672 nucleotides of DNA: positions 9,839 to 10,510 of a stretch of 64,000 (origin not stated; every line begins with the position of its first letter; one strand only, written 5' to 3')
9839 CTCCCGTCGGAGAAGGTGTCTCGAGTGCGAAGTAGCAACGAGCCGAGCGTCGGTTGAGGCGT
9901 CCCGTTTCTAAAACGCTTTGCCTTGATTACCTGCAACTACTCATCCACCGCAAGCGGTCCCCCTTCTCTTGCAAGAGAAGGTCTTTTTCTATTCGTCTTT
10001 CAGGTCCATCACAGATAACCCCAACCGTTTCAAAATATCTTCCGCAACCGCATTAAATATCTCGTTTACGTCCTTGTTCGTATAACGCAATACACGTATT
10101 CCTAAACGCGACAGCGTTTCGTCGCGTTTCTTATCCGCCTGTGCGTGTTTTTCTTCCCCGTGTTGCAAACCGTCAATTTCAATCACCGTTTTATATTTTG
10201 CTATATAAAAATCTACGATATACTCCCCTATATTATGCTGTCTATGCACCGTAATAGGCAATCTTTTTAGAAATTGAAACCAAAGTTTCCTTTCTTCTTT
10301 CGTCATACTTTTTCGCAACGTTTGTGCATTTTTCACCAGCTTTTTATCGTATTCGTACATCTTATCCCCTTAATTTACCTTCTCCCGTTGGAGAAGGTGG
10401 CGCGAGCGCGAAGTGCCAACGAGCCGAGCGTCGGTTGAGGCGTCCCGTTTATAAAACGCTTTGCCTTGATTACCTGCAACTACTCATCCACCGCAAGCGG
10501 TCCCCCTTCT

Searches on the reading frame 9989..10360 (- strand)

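Call 9: search_protein_families(library=pfam, proteins=[window:9989-10360:-])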
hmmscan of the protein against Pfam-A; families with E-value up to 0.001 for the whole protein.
window:9989-10360:- (123 aa): 3 families
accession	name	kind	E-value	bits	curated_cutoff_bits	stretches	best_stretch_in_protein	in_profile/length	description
PF04480.18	DUF559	-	7.2e-27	93.8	20.6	1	7-113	2-108/109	Protein of unknown function (DUF559)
PF18741.7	MTES_1575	-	2.1e-07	31.3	38.2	1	28-112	6-95/96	REase_MTES_1575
PF10881.14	DUF2726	-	0.00027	21.1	24.7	1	56-109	71-123/126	Protein of unknown function (DUF2726)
